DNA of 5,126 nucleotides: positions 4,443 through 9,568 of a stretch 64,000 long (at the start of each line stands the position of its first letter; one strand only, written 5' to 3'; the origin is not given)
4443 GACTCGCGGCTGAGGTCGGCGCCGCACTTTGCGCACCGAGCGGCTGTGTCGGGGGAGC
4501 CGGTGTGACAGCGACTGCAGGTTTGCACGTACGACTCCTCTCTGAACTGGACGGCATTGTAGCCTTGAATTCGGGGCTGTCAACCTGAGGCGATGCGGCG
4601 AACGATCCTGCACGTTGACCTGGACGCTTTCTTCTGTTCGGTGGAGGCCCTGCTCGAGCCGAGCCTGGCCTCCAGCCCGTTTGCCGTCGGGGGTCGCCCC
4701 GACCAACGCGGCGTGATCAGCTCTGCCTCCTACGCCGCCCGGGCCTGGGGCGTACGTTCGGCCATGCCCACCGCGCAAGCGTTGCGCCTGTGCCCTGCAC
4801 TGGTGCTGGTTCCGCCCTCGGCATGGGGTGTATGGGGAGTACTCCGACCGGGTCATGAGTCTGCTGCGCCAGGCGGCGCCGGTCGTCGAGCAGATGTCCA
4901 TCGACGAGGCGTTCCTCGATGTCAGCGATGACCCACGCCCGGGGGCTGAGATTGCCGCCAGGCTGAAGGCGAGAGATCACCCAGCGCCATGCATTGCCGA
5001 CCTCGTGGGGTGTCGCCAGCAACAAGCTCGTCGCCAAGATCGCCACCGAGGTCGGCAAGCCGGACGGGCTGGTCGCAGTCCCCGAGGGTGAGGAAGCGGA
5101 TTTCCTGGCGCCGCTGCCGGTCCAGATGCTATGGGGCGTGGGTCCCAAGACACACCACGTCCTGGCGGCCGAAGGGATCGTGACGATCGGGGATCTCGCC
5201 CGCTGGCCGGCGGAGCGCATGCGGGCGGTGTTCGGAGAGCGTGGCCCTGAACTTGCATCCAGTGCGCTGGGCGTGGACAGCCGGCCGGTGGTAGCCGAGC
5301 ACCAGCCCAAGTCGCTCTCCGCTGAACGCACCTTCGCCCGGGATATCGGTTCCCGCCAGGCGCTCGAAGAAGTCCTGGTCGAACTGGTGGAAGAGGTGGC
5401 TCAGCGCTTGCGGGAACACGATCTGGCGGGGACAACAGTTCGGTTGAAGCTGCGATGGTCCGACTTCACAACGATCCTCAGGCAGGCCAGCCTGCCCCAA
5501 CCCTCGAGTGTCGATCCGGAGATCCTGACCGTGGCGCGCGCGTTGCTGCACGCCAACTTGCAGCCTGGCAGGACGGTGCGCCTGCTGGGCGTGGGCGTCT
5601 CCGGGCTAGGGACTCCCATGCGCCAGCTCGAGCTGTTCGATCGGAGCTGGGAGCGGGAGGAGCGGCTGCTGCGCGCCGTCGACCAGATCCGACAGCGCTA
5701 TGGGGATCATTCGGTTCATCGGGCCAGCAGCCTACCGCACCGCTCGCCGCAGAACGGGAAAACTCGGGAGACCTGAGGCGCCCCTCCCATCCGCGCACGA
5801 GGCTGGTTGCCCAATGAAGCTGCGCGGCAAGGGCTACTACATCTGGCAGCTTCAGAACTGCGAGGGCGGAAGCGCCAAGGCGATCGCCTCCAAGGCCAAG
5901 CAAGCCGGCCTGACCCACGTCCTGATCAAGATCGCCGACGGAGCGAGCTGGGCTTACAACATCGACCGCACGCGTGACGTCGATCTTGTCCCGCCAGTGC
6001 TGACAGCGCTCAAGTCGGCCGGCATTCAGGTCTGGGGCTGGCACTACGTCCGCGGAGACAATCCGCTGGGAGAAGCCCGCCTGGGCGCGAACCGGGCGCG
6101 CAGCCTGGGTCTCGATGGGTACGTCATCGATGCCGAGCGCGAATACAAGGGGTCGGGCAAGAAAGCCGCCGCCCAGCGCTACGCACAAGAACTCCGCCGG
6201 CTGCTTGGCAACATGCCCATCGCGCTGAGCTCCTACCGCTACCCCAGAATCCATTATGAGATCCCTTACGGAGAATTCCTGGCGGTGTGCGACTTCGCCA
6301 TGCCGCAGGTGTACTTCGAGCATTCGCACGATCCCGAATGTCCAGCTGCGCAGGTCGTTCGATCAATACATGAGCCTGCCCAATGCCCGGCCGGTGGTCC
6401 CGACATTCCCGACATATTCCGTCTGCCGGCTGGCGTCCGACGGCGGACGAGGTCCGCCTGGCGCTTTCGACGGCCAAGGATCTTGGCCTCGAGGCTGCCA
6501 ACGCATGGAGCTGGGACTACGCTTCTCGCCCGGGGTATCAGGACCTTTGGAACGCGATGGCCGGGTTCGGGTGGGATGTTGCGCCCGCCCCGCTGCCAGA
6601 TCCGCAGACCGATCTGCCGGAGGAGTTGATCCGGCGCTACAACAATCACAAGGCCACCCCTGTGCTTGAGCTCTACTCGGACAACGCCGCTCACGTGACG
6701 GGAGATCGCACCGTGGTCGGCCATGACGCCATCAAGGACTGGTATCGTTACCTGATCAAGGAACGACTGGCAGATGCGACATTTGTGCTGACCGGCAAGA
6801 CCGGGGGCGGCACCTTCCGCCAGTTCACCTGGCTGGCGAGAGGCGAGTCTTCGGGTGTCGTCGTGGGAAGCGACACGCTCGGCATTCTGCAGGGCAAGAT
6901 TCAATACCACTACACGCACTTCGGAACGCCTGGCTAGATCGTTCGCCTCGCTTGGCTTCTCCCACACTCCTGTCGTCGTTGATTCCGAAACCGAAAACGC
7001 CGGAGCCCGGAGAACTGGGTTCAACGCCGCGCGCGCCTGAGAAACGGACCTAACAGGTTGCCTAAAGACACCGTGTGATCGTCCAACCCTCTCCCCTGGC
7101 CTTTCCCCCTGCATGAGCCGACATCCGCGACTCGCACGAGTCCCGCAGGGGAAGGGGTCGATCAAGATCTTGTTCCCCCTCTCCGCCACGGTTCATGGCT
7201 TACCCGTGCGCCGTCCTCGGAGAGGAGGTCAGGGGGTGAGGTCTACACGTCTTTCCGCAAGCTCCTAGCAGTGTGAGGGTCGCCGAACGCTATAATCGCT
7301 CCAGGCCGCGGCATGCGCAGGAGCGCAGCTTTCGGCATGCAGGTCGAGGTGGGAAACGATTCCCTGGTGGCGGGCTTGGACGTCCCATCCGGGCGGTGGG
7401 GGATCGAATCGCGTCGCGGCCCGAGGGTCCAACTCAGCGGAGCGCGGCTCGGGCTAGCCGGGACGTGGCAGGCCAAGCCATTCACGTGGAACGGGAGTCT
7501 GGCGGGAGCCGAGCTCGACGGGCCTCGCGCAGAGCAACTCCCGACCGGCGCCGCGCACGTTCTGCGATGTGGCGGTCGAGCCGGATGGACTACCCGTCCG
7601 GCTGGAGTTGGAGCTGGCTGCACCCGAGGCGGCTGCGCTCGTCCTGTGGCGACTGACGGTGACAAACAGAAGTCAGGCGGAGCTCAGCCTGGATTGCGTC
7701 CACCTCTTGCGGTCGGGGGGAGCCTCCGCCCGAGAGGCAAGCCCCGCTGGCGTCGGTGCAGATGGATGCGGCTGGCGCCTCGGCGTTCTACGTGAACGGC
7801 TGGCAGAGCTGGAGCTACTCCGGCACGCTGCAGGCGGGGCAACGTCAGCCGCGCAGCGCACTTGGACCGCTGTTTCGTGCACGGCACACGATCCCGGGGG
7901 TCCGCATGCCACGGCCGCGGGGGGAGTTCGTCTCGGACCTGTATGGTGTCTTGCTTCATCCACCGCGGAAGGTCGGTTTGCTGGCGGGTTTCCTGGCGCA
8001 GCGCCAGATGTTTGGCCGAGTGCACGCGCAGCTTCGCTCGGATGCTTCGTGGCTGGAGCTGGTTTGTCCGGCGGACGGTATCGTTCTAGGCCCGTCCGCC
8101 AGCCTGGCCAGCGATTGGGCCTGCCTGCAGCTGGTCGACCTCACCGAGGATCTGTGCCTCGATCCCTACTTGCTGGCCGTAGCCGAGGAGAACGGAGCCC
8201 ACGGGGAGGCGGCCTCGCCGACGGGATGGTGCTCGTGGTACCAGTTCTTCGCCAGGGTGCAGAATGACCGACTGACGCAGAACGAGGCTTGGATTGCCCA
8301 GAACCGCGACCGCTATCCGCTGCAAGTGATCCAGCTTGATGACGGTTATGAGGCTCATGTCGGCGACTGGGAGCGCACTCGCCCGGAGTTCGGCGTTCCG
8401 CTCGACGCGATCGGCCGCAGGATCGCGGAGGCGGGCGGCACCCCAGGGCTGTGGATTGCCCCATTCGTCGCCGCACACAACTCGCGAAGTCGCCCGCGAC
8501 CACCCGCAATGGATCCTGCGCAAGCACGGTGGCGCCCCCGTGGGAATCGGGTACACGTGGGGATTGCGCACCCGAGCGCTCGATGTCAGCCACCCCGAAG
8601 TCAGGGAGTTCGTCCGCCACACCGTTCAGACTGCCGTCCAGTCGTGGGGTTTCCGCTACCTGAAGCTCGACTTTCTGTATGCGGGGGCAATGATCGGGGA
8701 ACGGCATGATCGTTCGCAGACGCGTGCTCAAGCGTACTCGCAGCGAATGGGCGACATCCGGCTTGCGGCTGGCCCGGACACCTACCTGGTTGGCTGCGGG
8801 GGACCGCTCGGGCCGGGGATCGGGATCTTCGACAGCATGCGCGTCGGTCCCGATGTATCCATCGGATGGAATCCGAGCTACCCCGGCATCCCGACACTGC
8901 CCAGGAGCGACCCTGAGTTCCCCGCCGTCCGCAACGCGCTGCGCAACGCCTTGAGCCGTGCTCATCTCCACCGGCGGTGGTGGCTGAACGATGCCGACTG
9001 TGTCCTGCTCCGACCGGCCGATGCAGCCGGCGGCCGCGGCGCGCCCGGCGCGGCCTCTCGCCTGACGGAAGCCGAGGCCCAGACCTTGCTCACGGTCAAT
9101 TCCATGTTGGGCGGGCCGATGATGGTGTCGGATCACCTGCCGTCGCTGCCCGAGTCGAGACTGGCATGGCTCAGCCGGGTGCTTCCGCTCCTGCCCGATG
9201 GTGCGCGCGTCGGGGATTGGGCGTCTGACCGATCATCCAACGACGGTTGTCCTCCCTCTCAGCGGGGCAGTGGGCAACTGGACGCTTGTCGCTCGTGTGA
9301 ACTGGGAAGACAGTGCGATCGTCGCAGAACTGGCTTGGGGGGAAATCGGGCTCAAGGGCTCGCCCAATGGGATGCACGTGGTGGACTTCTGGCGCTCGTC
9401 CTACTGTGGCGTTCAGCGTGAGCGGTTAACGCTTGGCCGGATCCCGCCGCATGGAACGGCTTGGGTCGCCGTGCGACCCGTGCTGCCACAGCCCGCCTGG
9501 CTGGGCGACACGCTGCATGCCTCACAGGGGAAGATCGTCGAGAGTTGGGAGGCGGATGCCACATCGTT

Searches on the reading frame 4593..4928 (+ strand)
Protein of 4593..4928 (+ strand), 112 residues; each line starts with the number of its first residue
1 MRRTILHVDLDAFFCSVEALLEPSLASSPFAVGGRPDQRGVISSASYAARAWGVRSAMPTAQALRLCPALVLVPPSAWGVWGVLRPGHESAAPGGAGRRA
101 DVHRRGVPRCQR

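Call 66: search_protein_families(library=pfam, max_evalue=0.001, proteins=[window:4593-4928:+])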
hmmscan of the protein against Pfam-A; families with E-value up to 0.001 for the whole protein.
window:4593-4928:+ (112 aa): 1 family
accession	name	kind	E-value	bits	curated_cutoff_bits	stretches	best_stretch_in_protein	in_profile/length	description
PF00817.25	IMS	-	3.2e-20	73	23.2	1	8-76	1-68/148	impB/mucB/samB family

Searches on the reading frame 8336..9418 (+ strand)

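Call 14: search_protein_families(library=pfam, max_evalue=0.01, proteins=[window:8336-9418:+])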
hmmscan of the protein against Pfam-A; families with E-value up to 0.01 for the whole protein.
window:8336-9418:+ (361 aa): 1 family
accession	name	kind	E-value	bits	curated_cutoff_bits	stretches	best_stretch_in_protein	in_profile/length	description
PF02065.24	Melibiase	-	0.0026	17.2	27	1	50-135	133-214/347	Melibiase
